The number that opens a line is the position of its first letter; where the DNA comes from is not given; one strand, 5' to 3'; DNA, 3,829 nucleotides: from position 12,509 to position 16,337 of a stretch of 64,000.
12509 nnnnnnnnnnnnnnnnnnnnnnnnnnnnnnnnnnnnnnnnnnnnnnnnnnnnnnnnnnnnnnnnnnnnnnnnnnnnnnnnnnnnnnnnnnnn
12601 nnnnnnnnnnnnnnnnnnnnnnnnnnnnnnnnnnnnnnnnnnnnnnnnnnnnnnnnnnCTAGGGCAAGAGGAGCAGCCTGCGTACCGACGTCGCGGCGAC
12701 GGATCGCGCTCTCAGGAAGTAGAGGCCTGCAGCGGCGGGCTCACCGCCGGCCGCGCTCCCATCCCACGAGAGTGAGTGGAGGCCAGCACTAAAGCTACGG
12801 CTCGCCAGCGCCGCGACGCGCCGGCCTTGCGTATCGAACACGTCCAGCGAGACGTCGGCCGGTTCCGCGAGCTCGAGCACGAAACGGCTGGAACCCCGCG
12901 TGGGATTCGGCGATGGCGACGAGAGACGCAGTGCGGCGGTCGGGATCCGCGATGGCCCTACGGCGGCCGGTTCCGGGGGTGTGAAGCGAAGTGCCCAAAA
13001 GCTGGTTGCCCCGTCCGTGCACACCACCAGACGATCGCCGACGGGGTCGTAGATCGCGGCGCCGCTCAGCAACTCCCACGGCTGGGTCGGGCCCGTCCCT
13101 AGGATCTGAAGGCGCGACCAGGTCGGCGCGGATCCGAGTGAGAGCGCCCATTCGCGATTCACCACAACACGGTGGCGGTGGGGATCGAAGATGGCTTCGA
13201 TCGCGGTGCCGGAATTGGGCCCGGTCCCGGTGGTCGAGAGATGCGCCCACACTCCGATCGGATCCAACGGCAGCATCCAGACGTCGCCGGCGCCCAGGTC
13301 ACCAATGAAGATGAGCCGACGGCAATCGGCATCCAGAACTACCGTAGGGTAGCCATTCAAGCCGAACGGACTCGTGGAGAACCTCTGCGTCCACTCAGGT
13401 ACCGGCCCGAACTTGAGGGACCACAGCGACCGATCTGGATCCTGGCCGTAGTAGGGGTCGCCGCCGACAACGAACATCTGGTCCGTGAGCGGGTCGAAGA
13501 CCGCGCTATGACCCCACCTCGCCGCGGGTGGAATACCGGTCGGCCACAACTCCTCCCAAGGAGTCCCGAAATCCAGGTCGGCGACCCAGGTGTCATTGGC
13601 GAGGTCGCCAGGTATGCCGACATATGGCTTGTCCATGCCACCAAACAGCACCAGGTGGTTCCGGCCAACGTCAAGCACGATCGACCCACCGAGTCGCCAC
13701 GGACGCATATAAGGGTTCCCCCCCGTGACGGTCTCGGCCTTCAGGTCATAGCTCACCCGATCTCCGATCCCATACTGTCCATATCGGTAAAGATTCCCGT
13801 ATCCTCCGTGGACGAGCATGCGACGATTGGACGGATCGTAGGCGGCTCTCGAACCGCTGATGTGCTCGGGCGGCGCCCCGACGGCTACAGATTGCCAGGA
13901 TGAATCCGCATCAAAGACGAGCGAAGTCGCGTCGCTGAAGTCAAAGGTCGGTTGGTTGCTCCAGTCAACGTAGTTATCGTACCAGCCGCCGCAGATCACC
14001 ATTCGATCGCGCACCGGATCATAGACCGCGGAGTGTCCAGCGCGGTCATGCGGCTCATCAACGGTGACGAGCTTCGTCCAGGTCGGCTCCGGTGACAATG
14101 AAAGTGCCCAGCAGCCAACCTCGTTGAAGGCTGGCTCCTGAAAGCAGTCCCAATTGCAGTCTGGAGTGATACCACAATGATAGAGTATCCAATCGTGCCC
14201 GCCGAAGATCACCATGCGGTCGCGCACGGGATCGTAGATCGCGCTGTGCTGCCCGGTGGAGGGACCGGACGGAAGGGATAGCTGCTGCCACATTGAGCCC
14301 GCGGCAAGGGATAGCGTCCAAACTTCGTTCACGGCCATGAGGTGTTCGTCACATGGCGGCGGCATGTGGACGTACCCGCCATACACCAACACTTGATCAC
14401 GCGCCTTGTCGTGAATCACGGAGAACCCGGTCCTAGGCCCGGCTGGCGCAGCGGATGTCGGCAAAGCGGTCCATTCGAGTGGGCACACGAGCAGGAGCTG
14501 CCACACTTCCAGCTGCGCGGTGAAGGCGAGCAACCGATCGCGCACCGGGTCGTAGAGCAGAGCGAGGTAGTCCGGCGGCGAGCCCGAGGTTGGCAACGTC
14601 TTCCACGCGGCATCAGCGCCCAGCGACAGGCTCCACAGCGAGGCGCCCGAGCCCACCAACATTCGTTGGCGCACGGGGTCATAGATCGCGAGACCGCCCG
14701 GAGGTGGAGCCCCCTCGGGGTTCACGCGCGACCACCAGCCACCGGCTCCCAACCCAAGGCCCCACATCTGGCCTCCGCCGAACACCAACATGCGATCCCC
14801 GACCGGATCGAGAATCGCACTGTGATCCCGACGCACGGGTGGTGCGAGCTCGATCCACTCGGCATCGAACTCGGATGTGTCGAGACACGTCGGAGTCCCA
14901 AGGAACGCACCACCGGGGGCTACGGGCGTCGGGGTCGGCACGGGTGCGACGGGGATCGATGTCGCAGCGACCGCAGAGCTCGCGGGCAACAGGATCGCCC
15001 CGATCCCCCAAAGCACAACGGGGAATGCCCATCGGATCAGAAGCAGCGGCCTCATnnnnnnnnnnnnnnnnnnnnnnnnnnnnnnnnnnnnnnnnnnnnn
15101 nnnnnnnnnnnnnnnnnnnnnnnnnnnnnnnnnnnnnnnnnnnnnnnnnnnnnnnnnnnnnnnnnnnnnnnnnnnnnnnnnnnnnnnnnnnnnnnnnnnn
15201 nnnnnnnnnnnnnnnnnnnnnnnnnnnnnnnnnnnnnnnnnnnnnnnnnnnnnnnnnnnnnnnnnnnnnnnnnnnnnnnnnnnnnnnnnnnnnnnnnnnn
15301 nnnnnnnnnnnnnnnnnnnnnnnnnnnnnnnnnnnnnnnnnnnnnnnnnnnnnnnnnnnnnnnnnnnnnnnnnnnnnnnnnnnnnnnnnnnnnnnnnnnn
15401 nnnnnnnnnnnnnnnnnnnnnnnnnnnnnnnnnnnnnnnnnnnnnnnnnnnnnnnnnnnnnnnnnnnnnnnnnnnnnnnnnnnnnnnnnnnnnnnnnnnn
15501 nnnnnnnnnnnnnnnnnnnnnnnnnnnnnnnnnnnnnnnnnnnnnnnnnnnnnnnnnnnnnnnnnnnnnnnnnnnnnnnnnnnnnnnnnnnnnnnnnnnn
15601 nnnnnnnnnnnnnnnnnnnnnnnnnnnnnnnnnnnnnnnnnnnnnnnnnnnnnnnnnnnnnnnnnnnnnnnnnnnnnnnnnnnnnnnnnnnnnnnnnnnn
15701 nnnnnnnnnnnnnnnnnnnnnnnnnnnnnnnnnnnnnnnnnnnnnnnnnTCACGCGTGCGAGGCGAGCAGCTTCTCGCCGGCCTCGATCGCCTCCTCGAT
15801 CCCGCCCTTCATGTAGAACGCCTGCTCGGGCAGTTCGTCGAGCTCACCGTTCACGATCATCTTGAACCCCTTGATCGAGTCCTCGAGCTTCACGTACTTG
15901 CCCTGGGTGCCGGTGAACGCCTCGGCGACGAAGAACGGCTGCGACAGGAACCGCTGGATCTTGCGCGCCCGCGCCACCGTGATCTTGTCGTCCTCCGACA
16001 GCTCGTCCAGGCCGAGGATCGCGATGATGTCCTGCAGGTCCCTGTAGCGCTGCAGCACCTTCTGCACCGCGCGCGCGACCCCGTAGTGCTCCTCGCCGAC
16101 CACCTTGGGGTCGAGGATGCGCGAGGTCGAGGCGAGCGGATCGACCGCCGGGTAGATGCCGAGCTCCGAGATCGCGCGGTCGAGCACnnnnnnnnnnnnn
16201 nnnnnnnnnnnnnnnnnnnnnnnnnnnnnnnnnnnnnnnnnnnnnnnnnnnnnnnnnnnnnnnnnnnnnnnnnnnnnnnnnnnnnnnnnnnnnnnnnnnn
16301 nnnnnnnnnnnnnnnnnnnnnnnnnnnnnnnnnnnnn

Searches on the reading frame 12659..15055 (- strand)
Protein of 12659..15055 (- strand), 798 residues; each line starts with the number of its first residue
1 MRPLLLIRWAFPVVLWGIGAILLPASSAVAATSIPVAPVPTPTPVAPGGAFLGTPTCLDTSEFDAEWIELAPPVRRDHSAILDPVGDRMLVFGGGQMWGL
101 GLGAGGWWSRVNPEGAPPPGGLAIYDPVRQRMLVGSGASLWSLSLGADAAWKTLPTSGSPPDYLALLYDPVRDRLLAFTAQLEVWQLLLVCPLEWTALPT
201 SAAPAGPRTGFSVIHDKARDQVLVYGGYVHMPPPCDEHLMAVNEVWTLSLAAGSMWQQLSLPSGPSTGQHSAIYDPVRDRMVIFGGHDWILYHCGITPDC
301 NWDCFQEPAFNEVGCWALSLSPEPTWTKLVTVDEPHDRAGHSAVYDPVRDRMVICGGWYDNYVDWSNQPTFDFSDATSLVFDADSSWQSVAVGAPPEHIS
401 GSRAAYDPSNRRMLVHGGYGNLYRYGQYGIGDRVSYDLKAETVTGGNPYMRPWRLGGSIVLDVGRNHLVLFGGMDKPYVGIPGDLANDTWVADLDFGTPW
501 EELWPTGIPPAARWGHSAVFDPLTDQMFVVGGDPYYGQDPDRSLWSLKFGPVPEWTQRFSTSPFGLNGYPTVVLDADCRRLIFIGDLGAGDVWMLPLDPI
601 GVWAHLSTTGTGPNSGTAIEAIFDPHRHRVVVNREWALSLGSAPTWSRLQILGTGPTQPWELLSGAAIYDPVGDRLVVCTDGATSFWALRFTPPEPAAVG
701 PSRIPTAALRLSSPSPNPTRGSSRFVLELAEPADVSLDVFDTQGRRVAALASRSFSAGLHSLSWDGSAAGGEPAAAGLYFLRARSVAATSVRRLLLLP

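Call 6: search_protein_families(library=pfam, proteins=[window:12659-15055:-])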
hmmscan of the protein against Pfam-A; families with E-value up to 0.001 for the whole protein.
window:12659-15055:- (798 aa): 5 families
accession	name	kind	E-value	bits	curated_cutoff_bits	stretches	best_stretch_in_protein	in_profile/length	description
PF24681.1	Kelch_KLHDC2_KLHL20_DRC7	-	4.5e-36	124.7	50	3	324-532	36-221/221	KLHDC2/KLHL20/DRC7 Kelch-repeats domain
PF24981.1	Beta-prop_ATRN-LZTR1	-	1.7e-20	73.9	50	2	316-532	70-279/289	Attractin/LZTR1 beta-propeller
PF13860.13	FlgD_ig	-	1.2e-09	38.4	27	1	719-784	6-74/79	FlgD Ig-like domain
PF13415.12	Kelch_3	-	4.6e-08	33.5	22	0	466-521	2-48/48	Galactose oxidase, central domain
PF13854.13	Kelch_HCF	-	4e-06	26.8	113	0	466-532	201-257/345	Host cell factor, Kelch-repeats domain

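Call 42: search_protein_families(library=ncbifam, max_evalue=0.001, proteins=[window:12659-15055:-])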
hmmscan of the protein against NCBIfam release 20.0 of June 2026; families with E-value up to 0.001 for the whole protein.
window:12659-15055:- (798 aa): 4 families
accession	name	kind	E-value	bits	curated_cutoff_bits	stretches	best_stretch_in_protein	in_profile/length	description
NF005176.1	PRK06655.1-1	equivalog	2.3e-05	24.4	230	1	724-786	87-150/197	flagellar hook assembly protein FlgD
TIGR04183.1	Por_Secre_tail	domain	2.6e-05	24.1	23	1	716-794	3-69/72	T9SS type A sorting domain-containing protein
NF009276.0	PRK12633.1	equivalog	8.3e-05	22.4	383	1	718-786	112-182/234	flagellar basal body rod modification protein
NF009277.0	PRK12634.1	equivalog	0.00068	19.8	333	0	725-788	114-177/221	flagellar basal body rod modification protein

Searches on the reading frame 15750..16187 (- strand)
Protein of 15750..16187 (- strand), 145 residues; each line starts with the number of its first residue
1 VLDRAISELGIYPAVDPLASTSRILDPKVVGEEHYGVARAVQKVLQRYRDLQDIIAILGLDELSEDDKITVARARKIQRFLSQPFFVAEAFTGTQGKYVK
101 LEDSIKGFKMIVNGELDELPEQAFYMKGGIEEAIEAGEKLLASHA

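Call 6: search_protein_families(library=pfam, proteins=[window:15750-16187:-])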
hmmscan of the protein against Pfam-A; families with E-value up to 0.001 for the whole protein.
window:15750-16187:- (145 aa): 1 family
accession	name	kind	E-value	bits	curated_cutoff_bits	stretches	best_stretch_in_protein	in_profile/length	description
PF22919.1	ATP-synt_VA_C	-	1.3e-18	67.3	24.7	1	27-118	5-99/101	C-terminal domain of V and A type ATP synthase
